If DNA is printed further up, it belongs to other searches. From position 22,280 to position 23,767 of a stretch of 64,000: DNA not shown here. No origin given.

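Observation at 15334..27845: An unassigned clan-GH-A-like catalytic module in three copies (one stand-alone gene, two inside the giant protein)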

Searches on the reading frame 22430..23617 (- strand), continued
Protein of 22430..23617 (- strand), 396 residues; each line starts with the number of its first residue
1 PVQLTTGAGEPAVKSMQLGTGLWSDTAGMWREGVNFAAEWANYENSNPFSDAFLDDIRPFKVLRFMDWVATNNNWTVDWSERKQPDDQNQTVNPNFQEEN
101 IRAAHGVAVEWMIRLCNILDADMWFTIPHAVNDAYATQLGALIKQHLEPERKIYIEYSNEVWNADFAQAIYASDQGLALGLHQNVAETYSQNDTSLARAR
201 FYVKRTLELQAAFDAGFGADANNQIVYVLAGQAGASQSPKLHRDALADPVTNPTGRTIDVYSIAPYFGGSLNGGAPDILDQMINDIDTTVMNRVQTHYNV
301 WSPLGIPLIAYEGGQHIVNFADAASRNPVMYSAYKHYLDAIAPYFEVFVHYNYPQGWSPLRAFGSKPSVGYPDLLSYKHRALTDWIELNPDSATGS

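Call 61: search_protein_families(library=pfam, proteins=[L160:4989-7019:-, L139:4676-5680:-, L132:1573-2409:-, L164:10261-11112:-, L164:11116-11583:-, L145:3640-5148:+, L113:4200-5318:+, L120:13496-15160:+, L114:15725-17767:-, L109:5260-6438:+], max_evalue=0.001)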
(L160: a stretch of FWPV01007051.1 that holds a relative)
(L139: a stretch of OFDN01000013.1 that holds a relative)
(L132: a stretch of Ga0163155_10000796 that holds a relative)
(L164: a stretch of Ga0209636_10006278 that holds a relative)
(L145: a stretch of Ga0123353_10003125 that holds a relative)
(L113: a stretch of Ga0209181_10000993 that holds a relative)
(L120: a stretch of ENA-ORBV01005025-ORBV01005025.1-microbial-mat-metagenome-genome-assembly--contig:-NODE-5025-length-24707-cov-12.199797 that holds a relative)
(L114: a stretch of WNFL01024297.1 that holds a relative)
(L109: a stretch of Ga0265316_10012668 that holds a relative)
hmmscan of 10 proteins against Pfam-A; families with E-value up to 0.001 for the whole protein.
L160:4989-7019:- (676 aa): 0 families

L139:4676-5680:- (334 aa): 3 families
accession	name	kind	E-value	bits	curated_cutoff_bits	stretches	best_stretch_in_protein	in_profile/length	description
PF00535.33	Glycos_transf_2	-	1.2e-14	55.1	23.3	1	13-151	1-127/168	Glycosyl transferase family 2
PF13641.12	Glyco_tranf_2_3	-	1.2e-12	48.7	27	1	30-250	16-216/230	Glycosyltransferase like family 2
PF13632.12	Glyco_trans_2_3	-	9.3e-07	29.3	27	1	105-263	1-136/198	Glycosyl transferase family group 2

L132:1573-2409:- (278 aa): 4 families
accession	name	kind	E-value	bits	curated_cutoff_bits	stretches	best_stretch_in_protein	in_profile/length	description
PF00005.33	ABC_tran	-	6.6e-33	114.6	25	1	39-180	1-136/137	ABC transporter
PF13401.12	AAA_22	-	1.7e-05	25.6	27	1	49-209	5-122/130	AAA domain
PF03193.22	RsgA_GTPase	-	0.0001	22.6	30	1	47-82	105-139/174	RsgA GTPase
PF00004.35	AAA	-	0.00075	20.4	21.2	0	52-218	1-119/131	ATPase family associated with various cellular activities (AAA)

L164:10261-11112:- (283 aa): 0 families

L164:11116-11583:- (155 aa): 2 families
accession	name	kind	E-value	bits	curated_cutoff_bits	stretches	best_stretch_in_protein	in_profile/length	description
PF13601.12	HTH_34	-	1.3e-25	89.8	27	1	65-147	1-80/80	Winged helix DNA-binding domain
PF01022.26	HTH_5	-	5.4e-05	23.4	22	1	64-112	2-46/47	Bacterial regulatory protein, arsR family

L145:3640-5148:+ (502 aa): 2 families
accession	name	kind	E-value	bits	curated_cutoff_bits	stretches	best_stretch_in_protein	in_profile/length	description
PF19051.5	GFO_IDH_MocA_C2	-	1.8e-15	57.6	23.3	1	254-303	44-93/254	Oxidoreductase family, C-terminal alpha/beta domain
PF01408.29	GFO_IDH_MocA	-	1.5e-11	45.5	24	1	138-203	50-114/120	Oxidoreductase family, NAD-binding Rossmann fold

L113:4200-5318:+ (372 aa): 30 families (the best 25 are shown)
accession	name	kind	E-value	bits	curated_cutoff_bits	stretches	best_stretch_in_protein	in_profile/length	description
PF00515.34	TPR_1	-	1.1e-81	266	27.8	9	151-184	1-34/34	Tetratricopeptide repeat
PF07719.23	TPR_2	-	5.2e-70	226.3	27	7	151-184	1-34/34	Tetratricopeptide repeat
PF13414.12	TPR_11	-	9.8e-59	195.2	26.8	7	158-199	1-42/42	TPR repeat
PF13181.12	TPR_8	-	2.6e-52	171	25.7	4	286-319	1-34/34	Tetratricopeptide repeat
PF13432.12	TPR_16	-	5e-47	158.3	32.7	7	292-352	3-63/65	Tetratricopeptide repeat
PF13431.12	TPR_17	-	1.8e-43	143.6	24.4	2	309-340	2-33/34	Tetratricopeptide repeat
PF14559.12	TPR_19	-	2.3e-39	134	25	4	300-357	5-62/68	Tetratricopeptide repeat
PF13428.12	TPR_14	-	4.9e-35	116.8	23.5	2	18-57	4-43/44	Tetratricopeptide repeat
PF13371.12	TPR_9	-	1.3e-30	105.7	35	2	265-322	8-65/73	Tetratricopeptide repeat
PF13424.12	TPR_12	-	3.5e-29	101.2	30.1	4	254-317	4-76/77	Tetratricopeptide repeat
PF12895.13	ANAPC3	-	1.1e-25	90.1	27.2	3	98-175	4-80/82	Anaphase-promoting complex, cyclosome, subunit 3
PF13174.12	TPR_6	-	7.1e-25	86.4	26.3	0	152-183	1-32/33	Tetratricopeptide repeat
PF13176.12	TPR_7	-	3.4e-24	83.3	27.9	0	325-353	4-32/36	Tetratricopeptide repeat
PF24575.1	TPR_Slam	-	7e-20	71.8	35.2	1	84-136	48-100/104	Surface lipoprotein assembly modifier, N-terminal TPR repeats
PF23914.1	TPR_CcmH_CycH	-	3.4e-16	59.9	42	2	138-251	37-153/158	Cytochrome c-type biogenesis protein H TPR domain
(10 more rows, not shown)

L120:13496-15160:+ (554 aa): 1 family
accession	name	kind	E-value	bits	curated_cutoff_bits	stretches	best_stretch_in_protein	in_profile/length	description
PF07995.17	GSDH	-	3.9e-39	135.3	25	1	63-404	8-324/332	Glucose / Sorbosone dehydrogenase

L114:15725-17767:- (680 aa): 14 families
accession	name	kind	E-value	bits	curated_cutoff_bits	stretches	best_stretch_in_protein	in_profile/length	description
PF01408.29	GFO_IDH_MocA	-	2.5e-26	93.2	24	1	8-125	2-120/120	Oxidoreductase family, NAD-binding Rossmann fold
PF01370.27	Epimerase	-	2.6e-25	89.7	20.9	1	367-568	1-228/240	NAD dependent epimerase/dehydratase family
PF16363.11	GDP_Man_Dehyd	-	2e-10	41.1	27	0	368-400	1-33/332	GDP-mannose 4,6 dehydratase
PF13460.12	NAD_binding_10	-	3.1e-10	40.6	27.2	1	371-516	1-144/184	NAD(P)H-binding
PF07993.18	NAD_binding_4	-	3.8e-10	39.8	20.1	1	454-520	132-209/258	Male sterility protein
PF01073.25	3Beta_HSD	-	5.3e-10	39.2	22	1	368-566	1-230/280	3-beta hydroxysteroid dehydrogenase/isomerase family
PF05368.20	NmrA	-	5.9e-10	39.7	27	1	366-459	4-107/298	NmrA-like family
PF03435.24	Sacchrp_dh_NADP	-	7.3e-08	33.3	25.1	0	9-51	1-43/129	Saccharopine dehydrogenase NADP binding domain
PF03447.22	NAD_binding_3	-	4.8e-06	27.7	24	0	13-121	1-113/116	Homoserine dehydrogenase, NAD binding domain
PF03807.23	F420_oxidored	-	1.5e-05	26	21.6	0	8-79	1-71/94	NADP oxidoreductase coenzyme F420-dependent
PF04321.23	RmlD_sub_bind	-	0.00023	20.8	27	1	366-518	2-151/287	RmlD substrate binding domain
PF01488.26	Shikimate_DH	-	0.00044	20.8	24.3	0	8-75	14-80/138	Shikimate / quinate 5-dehydrogenase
PF08659.16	KR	-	0.00083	19.8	22.6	0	366-448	2-91/180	KR domain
PF22725.1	GFO_IDH_MocA_C3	-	0.00094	19.6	27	0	134-207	2-75/124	GFO/IDH/MocA C-terminal domain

L109:5260-6438:+ (392 aa): 1 family
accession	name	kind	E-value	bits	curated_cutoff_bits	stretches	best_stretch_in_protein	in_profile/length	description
PF00150.24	Cellulase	-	9.3e-18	65.1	23.5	1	156-345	79-271/272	Cellulase (glycosyl hydrolase family 5)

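Call 62: search_protein_representatives(alignment_id=A2)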
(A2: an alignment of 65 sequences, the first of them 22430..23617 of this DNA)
Query: 65 sequences, 470 profile positions. Proteins with E-value up to 0.001 (for the whole library): 10702; up to 1e-10: 8499; up to 1e-30: 5121. The best 150 are listed.
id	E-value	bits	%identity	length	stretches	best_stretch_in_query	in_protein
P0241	9.4e-198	674.5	-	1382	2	23-390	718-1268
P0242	5.7e-193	658.7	-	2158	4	26-387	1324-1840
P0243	1.5e-187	640.8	-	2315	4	25-420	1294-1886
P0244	4.0e-179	613.1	-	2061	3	18-383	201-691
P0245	4.4e-169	580.0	-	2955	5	22-386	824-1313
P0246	2.0e-167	574.5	-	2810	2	22-379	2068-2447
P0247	2.5e-166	570.9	-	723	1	15-413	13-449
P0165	1.1e-162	558.9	-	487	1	17-408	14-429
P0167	2.7e-162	557.6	-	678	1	13-388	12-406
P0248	4.7e-161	553.5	-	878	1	10-380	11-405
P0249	5.0e-161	553.4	-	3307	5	44-379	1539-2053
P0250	1.8e-157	541.7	-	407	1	27-381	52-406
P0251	1.2e-155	535.6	-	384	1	16-380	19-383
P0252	1.3e-154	532.2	-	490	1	29-381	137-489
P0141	2.5e-154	531.3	-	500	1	10-417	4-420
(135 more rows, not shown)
